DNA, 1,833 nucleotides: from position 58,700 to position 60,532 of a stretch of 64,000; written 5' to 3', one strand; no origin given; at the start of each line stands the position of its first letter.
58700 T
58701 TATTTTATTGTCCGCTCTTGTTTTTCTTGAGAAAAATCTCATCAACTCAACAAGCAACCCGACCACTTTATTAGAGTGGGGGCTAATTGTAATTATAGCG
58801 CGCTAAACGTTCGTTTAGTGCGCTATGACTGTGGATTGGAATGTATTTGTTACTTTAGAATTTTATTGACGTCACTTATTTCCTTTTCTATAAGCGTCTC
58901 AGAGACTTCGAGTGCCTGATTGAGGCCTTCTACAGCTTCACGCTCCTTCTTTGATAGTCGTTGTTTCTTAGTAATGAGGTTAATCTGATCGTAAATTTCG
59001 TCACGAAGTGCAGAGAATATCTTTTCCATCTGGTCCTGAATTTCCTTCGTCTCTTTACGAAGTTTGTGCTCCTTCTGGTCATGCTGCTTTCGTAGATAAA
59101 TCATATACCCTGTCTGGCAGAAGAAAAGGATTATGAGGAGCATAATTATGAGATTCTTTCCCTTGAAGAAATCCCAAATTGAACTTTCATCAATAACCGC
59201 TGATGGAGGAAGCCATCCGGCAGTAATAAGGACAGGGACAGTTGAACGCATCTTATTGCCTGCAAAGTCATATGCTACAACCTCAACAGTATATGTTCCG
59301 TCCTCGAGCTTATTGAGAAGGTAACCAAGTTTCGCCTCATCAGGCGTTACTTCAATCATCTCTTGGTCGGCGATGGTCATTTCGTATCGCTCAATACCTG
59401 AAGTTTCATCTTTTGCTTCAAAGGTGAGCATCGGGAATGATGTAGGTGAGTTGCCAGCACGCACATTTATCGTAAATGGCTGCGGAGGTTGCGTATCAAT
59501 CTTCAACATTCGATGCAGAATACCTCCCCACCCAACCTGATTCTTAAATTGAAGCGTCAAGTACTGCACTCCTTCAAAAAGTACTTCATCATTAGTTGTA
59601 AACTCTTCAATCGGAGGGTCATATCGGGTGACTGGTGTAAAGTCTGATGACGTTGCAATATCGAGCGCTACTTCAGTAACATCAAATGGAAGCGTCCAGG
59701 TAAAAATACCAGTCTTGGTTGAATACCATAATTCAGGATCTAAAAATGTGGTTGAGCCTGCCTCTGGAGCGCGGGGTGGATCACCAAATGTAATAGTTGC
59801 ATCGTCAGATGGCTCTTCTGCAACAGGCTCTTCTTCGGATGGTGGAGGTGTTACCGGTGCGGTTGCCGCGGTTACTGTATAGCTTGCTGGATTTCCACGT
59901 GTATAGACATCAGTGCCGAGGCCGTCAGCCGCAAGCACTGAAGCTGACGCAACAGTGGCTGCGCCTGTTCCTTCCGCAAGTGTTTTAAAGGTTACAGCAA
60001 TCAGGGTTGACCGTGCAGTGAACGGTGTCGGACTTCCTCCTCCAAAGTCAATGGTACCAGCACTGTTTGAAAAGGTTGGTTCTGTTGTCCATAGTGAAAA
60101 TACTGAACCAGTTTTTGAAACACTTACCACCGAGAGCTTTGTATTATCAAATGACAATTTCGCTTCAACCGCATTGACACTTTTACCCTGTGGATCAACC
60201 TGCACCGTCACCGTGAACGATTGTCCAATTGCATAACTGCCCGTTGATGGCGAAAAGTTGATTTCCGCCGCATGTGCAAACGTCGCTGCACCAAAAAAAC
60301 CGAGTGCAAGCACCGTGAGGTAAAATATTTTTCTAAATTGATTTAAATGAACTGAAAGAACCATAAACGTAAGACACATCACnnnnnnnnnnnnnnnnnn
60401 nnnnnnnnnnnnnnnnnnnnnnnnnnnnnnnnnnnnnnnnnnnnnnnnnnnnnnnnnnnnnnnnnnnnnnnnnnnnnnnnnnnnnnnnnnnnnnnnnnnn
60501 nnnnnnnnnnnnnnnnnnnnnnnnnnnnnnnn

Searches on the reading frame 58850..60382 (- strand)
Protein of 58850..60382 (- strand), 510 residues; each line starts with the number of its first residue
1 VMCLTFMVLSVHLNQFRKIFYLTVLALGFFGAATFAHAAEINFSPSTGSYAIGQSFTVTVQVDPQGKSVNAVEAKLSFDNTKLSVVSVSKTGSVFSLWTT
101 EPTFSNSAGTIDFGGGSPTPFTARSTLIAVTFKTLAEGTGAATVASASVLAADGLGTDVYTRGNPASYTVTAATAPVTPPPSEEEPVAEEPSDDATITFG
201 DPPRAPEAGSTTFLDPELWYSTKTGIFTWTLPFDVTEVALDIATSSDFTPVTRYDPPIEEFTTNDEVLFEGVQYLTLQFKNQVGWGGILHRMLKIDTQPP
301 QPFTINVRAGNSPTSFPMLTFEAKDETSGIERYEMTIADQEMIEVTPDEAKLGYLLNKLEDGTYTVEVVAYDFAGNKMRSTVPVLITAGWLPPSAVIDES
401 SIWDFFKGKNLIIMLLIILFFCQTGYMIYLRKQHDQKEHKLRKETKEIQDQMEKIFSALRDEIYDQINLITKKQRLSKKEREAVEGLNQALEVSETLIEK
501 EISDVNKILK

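Call 10: search_protein_families(library=pfam, proteins=[window:58850-60382:-], max_evalue=0.01)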
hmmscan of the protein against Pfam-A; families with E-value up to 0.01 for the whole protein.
window:58850-60382:- (510 aa): 4 families
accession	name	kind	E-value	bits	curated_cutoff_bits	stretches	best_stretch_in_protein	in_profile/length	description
PF00963.24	Cohesin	-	5.2e-07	30.4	24.1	1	50-154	10-123/139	Cohesin domain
PF19077.6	Big_13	-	0.00057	20.8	27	1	341-384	52-98/102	Bacterial Ig-like domain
PF00041.27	fn3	-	0.0045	17.6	25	0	302-381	3-79/84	Fibronectin type III domain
PF02368.24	Big_2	-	0.0053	17.1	22.8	0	40-94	4-54/79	Bacterial Ig-like domain (group 2)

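Call 44: find_homologous_proteins(query=window:58850-60268:-, max_evalue=0.00001)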
Query window:58850-60268:- (472 aa): 1141 proteins with E <= 0.00001 among 8000 candidates; the best 120 are listed.
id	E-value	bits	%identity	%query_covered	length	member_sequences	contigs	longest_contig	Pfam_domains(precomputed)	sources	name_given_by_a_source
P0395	0.0e+0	1047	100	100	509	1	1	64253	PF00963.25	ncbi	-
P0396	9.6e-251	850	80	100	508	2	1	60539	PF00963.25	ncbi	-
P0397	7.7e-242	821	78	100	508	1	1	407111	PF00963.25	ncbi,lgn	-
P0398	6.4e-241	818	78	100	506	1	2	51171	PF00963.25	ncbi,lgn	-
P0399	2.5e-229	780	73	100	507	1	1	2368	PF00963.25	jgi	jgi:hypothetical protein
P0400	6.0e-228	775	73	100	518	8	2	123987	PF00963.25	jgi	-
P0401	9.7e-228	775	73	100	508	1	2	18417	PF00963.25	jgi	jgi:hypothetical protein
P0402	2.6e-227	773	74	100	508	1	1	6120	PF00963.25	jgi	jgi:hypothetical protein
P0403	1.6e-226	771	72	100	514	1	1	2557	PF00963.25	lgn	-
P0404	1.7e-226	771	73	100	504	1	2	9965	PF00963.25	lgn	-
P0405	1.7e-226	770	72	100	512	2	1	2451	-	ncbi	-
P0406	2.1e-226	770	74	100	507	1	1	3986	PF00963.25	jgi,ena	-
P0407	2.7e-226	770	73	97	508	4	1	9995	PF00963.25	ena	-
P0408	1.6e-225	767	72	100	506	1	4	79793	PF00963.25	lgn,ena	-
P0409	3.2e-225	766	71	100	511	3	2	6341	-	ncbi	-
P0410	3.5e-225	766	72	100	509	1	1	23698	PF00963.25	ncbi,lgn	-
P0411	8.8e-225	765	71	100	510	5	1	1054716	PF00963.25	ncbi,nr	ncbi:hypothetical protein IPH92_01665 [Candidatus Kaiserbacteria bacterium]|nr:MAG: hypothetical pro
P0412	1.0e-224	765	72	100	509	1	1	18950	PF00963.25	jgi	jgi:Cohesin domain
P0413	1.2e-224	764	72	100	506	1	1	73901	PF00963.25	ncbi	-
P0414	1.6e-224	764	72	100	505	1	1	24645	PF00963.25,PF19077.7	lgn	-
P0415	2.5e-224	763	72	100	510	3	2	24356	PF00963.25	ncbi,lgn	-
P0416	2.6e-224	763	72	100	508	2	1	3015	PF00963.25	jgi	-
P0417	3.9e-224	763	72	100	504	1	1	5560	PF00963.25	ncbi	-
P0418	4.6e-224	762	73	100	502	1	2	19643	PF00963.25,PF19077.7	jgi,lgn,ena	jgi:hypothetical protein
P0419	5.3e-224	762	70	100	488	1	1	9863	PF00963.25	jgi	jgi:hypothetical protein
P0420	6.8e-224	762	72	100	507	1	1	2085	PF00963.25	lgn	-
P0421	6.9e-224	762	73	100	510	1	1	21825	PF00963.25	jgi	-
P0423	1.4e-223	761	72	100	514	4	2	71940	PF00963.25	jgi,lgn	jgi:hypothetical protein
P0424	1.4e-223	761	72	100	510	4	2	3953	PF00963.25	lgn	-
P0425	1.8e-223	760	72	100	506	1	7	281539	PF00963.25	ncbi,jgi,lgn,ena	jgi:hypothetical protein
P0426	2.8e-223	760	72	100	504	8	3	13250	PF00963.25,PF19077.7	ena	-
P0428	8.9e-223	758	71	100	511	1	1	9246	PF00963.25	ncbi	-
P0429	9.6e-223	758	72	100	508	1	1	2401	PF00963.25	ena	-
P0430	1.5e-222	757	71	100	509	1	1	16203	PF00963.25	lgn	-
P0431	1.8e-222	757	70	100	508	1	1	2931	PF00963.25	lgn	-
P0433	2.6e-222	757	71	100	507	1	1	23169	PF00963.25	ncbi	-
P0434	3.7e-222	756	71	100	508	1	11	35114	PF00963.25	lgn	-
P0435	3.7e-222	756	72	100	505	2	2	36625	PF00963.25,PF19077.7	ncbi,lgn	-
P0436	6.8e-222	755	72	100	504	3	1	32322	PF00963.25,PF19077.7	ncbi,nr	ncbi:MAG: cohesin domain-containing protein [Candidatus Kaiserbacteria bacterium]|nr:cohesin domain-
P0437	7.9e-222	755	71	100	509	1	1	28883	PF00963.25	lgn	-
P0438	8.1e-222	755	70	100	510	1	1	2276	PF00963.25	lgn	-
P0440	1.4e-221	754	71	97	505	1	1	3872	PF00963.25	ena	-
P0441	2.9e-221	753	70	100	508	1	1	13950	PF00963.25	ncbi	-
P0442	4.1e-221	753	71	97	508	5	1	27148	PF00963.25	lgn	-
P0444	5.1e-221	752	72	100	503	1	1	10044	PF00963.25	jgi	jgi:hypothetical protein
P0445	6.0e-221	752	71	100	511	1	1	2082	PF00963.25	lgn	-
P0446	1.1e-220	751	70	100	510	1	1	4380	PF00963.25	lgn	-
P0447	1.3e-220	751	71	100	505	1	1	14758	PF00963.25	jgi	jgi:hypothetical protein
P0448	2.2e-220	750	70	100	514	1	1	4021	PF00963.25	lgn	-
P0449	2.9e-220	750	71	100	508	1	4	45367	PF00963.25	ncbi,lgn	-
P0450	8.7e-220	748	71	100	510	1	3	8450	PF00963.25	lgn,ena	-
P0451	1.1e-219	748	71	100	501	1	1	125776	PF00963.25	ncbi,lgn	-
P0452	1.2e-219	748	72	100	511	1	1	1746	PF00963.25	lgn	-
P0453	1.3e-219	748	68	100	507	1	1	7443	PF00963.25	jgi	-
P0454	2.4e-219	747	70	100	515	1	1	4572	PF00963.25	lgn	-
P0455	2.9e-219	747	70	100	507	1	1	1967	PF00963.25,PF19077.7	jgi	jgi:hypothetical protein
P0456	4.4e-219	746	69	100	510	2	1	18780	PF00963.25,PF19077.7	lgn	-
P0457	4.5e-219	746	70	100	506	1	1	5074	PF00963.25,PF05887.17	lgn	-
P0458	5.9e-219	746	70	99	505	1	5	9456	PF00963.25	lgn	-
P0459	1.1e-218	745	71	100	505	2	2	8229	PF00963.25,PF19077.7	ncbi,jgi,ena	-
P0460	1.2e-218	745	69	100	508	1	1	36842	PF00963.25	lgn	-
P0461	2.1e-218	744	70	100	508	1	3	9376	PF00963.25,PF19077.7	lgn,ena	-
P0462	2.3e-218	744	72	100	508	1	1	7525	PF00963.25,PF05887.17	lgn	-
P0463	2.5e-218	744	71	100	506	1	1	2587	PF00963.25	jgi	jgi:hypothetical protein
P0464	1.2e-217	741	71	100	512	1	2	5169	PF00963.25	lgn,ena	-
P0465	1.8e-217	741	71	100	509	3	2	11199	PF00963.25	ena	-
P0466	2.2e-217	740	70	96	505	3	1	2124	PF00963.25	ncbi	-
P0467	2.8e-217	740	71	100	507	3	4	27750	PF00963.25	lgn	-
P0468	3.6e-217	740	69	100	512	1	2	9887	PF02706.21,PF00963.25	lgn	-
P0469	4.5e-217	739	69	100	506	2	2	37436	PF00963.25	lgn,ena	-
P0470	4.8e-217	739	71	100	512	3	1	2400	PF00963.25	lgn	-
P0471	9.1e-217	738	70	100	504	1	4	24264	PF00963.25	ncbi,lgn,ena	-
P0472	1.2e-216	738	70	100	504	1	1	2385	PF00963.25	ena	-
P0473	1.2e-216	738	70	100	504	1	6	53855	PF00963.25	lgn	-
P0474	1.4e-216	738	70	100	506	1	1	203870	PF00963.25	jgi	jgi:hypothetical protein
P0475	1.5e-216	738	70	100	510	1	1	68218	PF00963.25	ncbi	-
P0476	2.5e-216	737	70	100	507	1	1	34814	PF00963.25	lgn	-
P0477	2.7e-216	737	69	100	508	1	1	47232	PF00963.25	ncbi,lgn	-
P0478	4.1e-216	736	70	100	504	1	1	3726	PF00963.25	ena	-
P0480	4.5e-216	736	70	100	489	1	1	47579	PF00963.25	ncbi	-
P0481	8.4e-216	735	70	100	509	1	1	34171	PF00963.25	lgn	-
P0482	1.0e-215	735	69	100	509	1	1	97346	PF00963.25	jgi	jgi:hypothetical protein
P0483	1.8e-215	734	70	100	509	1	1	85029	PF00963.25,PF19077.7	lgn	-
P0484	2.2e-215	734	71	100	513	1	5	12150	PF00963.25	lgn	-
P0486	3.4e-215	733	71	100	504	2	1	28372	PF00963.25,PF19077.7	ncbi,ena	-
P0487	3.5e-215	733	70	100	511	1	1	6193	PF00963.25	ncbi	-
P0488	4.0e-215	733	70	100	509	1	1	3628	PF00963.25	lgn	-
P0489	1.2e-214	731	70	100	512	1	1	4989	PF00963.25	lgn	-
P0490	1.2e-214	731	70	100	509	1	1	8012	PF00963.25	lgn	-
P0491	1.5e-214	731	70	100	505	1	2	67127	PF00963.25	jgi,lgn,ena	jgi:hypothetical protein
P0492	2.2e-214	731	70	100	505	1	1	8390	PF00963.25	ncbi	-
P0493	1.2e-213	728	69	100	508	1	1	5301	PF00963.25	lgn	-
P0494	2.1e-213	727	69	100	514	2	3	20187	PF00963.25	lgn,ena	-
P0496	3.1e-213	727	68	100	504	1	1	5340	PF00963.25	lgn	-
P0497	3.4e-213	727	70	100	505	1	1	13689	PF00963.25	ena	-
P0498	9.3e-213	725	66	100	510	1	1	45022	PF00963.25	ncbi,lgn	-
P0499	1.2e-212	725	69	100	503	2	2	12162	PF00963.25,PF19077.7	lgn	-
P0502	2.7e-212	724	68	100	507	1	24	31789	PF00963.25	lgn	-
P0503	2.9e-212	724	70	100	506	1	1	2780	PF00963.25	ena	-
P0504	4.7e-212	723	68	99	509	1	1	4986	PF00963.25,PF19077.7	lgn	-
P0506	2.1e-211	721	69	100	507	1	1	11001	PF00963.25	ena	-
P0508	3.1e-211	720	70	100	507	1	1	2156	PF00963.25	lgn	-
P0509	4.6e-211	720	68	100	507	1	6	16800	PF00963.25,PF19077.7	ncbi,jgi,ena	-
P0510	5.6e-211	719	68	100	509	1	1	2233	PF00963.25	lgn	-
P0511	7.2e-211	719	69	100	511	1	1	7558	PF00963.25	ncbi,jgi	-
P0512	3.5e-210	717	67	100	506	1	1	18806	PF00963.25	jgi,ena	-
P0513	4.6e-210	716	68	100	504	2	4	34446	PF00963.25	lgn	-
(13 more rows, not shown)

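Call 57: search_solved_structures(query=A3, max_evalue=1, show_alignments=1)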
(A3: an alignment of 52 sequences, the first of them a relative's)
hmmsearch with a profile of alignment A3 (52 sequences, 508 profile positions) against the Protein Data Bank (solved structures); distinct sequences matched with E-value up to 1: 6.
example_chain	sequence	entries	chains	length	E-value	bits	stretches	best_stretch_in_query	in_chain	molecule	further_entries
2yn3_A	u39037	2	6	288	0.0001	24.2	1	357-385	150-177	PUTATIVE INNER MEMBRANE PROTEIN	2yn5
1k85_A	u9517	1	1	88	0.081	14.6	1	307-384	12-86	CHITINASE A1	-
7uwu_A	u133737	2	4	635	0.13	13.9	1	304-382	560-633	Starch Adherence System protein 6 (Sas6)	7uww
2l04_A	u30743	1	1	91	0.14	13.9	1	30-81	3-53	Major tail protein V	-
7uwv_A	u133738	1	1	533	0.22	13.2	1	304-382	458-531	CBM74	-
8hcr_E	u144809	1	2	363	0.26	13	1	282-363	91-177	CYTOCHROME AA3 SUBUNIT CtaC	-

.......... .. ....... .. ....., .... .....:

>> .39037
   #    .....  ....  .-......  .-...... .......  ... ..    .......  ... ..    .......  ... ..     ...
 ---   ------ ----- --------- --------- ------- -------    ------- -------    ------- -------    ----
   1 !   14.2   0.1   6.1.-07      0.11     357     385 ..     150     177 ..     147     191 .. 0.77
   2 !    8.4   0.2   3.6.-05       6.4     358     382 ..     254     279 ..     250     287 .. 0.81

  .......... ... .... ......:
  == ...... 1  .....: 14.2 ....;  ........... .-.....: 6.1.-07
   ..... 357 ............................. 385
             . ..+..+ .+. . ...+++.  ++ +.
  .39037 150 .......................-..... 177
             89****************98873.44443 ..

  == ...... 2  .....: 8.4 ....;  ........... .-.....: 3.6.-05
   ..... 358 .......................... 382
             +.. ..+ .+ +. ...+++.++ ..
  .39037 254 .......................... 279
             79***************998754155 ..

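Call 62: search_protein_families(library=ncbifam, proteins=[window:58850-60382:-], max_evalue=0.01)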
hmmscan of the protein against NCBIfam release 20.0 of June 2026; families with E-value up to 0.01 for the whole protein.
window:58850-60382:- (510 aa): 1 family
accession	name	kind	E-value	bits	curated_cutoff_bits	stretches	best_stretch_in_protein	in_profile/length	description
NF047446.1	barrel_OmpL47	domain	0.00061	20.2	40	1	320-377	8-58/68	OmpL47-type beta-barrel domain-containing protein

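Call 72: predict_structure(alignment_id=A3)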
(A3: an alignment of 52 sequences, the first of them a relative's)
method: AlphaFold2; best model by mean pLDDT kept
length: 509 residues; sequences in the alignment: 52
mean_pLDDT: 80.9   pTM: 0.39
mean pLDDT of the five models: 80.9, 80.2, 79.3, 77.4, 77.2
residues with pLDDT >= 90: 187; 70-90: 229; 50-70: 55; < 50: 38
segments of 3 or more residues with pLDDT < 50: 1-3, 176-209
pLDDT, mean of each block of 10 residues (from residue 1): 55 81 82 74 94 94 89 96 93 78 95 90 93 95 93 86 93 54 41 36 41 78 84 88 91 91 89 92 89 92 80 71 91 89 89 78 91 93 73 54 74 85 91 86 83 81 78 69 78 78 68
secondary structure, 60 per line:
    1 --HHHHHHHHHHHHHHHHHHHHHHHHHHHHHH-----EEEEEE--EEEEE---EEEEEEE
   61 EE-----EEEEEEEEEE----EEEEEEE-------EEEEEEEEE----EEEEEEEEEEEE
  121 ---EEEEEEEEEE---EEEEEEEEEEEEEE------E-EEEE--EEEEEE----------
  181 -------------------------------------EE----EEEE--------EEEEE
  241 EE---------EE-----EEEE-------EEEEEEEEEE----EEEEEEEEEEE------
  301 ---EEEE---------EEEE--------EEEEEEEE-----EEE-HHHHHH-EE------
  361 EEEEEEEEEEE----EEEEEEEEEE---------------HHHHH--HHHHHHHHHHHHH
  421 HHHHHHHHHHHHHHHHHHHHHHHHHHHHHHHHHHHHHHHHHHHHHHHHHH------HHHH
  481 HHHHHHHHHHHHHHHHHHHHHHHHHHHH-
elements in order: H3-32 E38-43 E46-50 E54-62 E68-77 E82-88 E96-104 E109-120 E124-133 E137-150 E159-162 E165-170 E224-227 E236-242 E259-262 E270-279 E284-294 E304-307 E317-320 E329-336 E342-344 H346-351 E361-371 E376-385 H401-405 H408-470 H477-508

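Call 75: fold_search(model_id=the predicted structure, library=pdb)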
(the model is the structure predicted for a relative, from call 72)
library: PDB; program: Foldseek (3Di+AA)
matches with E <= 10: 1885; with E <= 0.001: 207
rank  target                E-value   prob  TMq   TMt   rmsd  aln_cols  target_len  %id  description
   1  2w1n                  3.7e-09  1.00  0.22  0.45  16.3       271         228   14  cohesin and fibronectin type-III double module construct from the Clostridium perfringens glycoside hydrolase GH84C (released 2009-02-03)
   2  6kgf_C                5.3e-09  1.00  0.23  0.75   2.3       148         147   20  Crystal structure of CaDoc0917(R16D)-CaCohA2 complex at pH 8.2 (released 2020-07-08)
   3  6kgf_A                1.1e-08  1.00  0.23  0.74   2.7       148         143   20  Crystal structure of CaDoc0917(R16D)-CaCohA2 complex at pH 8.2 (released 2020-07-08)
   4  2yn3_A                1.5e-08  1.00  0.27  0.48  25.1       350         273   13  Structural insight into the giant calcium-binding adhesin SiiE: implications for the adhesion of Salmonella enterica t (released 2013-04-03)
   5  6kgc_A                2.0e-08  1.00  0.23  0.73   2.7       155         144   19  Crystal structure of CaDoc0917(R49D)-CaCohA2 complex at pH 5.4 (released 2020-07-08)
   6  6kgd_A                2.8e-08  1.00  0.22  0.72   2.7       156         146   20  Crystal structure of CaDoc0917(R49D)-CaCohA2 complex at pH 8.0 (released 2020-07-08)
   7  6kge_A                2.9e-08  1.00  0.23  0.75   2.7       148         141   20  Crystal structure of CaDoc0917(R16D)-CaCohA2 complex at pH 5.5 (released 2020-07-08)
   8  2vn5_C                3.1e-08  1.00  0.23  0.70   2.9       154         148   21  The Clostridium cellulolyticum dockerin displays a dual binding mode for its cohesin partner (released 2008-05-20)
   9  2vn6_A                4.7e-08  1.00  0.23  0.70   2.5       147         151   21  The Clostridium cellulolyticum dockerin displays a dual binding mode for its cohesin partner (released 2008-05-13)
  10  3lso_A                6.1e-08  1.00  0.14  0.15  24.3       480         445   11  Crystal structure of Putative membrane anchored protein from Corynebacterium diphtheriae (released 2010-02-23)
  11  1g1k_A                8.0e-08  1.00  0.23  0.75   2.5       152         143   22  COHESIN MODULE FROM THE CELLULOSOME OF CLOSTRIDIUM CELLULOLYTICUM (released 2000-11-22)
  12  4ums                  8.0e-08  1.00  0.23  0.66   4.0       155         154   21  The crystal structure of the seventh ScaB type I cohesin from Pseudobacteroides cellulosolvens (released 2015-05-06)
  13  2yn5_B                9.9e-08  1.00  0.26  0.42  26.7       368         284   14  Structural insight into the giant calcium-binding adhesin SiiE: implications for the adhesion of Salmonella enterica t (released 2013-04-03)
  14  6tpw                  1.5e-07  1.00  0.23  0.29  23.6       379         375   14  Crystal structures of FNIII domain one through four of the human leucocyte common antigen-related protein ( LAR) (released 2020-05-13)
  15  2yn3_C                1.6e-07  1.00  0.27  0.45  25.9       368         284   14  Structural insight into the giant calcium-binding adhesin SiiE: implications for the adhesion of Salmonella enterica t (released 2013-04-03)
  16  2vn5_A                1.8e-07  1.00  0.23  0.74   2.5       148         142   21  The Clostridium cellulolyticum dockerin displays a dual binding mode for its cohesin partner (released 2008-05-20)
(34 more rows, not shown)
